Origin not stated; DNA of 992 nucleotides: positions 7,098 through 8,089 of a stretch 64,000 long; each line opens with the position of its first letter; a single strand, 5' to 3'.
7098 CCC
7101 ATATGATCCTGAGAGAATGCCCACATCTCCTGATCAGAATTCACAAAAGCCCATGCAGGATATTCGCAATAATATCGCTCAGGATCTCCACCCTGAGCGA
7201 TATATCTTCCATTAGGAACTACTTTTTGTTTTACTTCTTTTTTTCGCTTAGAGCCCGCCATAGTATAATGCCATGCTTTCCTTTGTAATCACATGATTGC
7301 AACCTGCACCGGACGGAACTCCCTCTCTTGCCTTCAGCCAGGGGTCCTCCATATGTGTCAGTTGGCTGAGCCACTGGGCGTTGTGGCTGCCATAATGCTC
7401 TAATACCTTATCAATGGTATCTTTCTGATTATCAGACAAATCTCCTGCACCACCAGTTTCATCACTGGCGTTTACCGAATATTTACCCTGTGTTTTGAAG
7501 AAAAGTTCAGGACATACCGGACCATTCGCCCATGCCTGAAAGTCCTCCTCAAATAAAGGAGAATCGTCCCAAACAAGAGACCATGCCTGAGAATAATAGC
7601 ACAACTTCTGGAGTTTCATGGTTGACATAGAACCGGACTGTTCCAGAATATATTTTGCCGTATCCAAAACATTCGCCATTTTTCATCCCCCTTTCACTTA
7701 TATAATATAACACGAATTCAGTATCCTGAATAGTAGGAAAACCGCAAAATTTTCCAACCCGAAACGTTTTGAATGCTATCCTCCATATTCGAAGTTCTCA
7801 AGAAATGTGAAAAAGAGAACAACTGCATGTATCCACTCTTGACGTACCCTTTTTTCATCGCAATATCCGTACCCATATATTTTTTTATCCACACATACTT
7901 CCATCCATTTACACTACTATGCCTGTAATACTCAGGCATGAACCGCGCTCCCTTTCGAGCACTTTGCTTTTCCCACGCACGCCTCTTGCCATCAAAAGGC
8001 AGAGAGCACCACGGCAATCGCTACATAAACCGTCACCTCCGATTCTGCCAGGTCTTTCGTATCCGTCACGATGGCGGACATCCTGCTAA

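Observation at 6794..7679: Translationally coupled Panacea (DUF4065) antitoxin + unrecognisable 155-aa partner: candidate novel PanA-PanT toxin-antitoxin (or phage-defence) module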

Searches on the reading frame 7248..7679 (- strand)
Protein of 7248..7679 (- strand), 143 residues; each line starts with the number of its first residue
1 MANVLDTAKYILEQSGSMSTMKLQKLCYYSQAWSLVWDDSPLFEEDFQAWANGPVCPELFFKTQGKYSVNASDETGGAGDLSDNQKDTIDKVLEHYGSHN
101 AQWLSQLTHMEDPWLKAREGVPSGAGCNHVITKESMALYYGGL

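Call 3: search_protein_families(library=pfam, proteins=[window:7248-7679:-], max_evalue=1)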
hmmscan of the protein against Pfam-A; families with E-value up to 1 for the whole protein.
window:7248-7679:- (143 aa): 1 family
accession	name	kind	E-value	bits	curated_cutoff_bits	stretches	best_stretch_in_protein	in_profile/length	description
PF13274.11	SocA_Panacea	-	1.9e-19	71.1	25.7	1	23-114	1-112/113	Antitoxin SocA-like, Panacea domain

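Call 4: search_protein_families(library=ncbifam, proteins=[window:7248-7679:-], max_evalue=1)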
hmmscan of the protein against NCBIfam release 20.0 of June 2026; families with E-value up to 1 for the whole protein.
window:7248-7679:- (143 aa): 1 family
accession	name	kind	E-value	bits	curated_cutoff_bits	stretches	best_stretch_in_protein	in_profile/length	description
NF047745.1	SocA_antitoxin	equivalog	2.5e-12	46.8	190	1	14-114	17-129/176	type VI toxin-antitoxin system SocA family antitoxin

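Call 5: search_protein_families(library=padloc, proteins=[window:7248-7679:-], max_evalue=1)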
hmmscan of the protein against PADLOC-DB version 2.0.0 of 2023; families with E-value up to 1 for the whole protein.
window:7248-7679:- (143 aa): 0 families

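Call 6: search_protein_families(library=phrogs, proteins=[window:7248-7679:-], max_evalue=1)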
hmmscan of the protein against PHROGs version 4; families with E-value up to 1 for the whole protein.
window:7248-7679:- (143 aa): 2 families
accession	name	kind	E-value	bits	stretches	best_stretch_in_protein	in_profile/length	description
phrog_1281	-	unknown function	7e-36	124.7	1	1-141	7-151/195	-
phrog_10390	-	unknown function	1e-30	108.3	1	5-140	152-291/299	-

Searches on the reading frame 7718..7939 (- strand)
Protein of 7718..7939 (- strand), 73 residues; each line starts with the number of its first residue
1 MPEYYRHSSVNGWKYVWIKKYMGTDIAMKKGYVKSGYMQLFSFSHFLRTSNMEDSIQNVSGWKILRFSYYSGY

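Call 56: search_protein_families(library=pfam, proteins=[window:7718-7939:-], max_evalue=1)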
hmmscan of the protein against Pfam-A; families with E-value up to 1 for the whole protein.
window:7718-7939:- (73 aa): 0 families
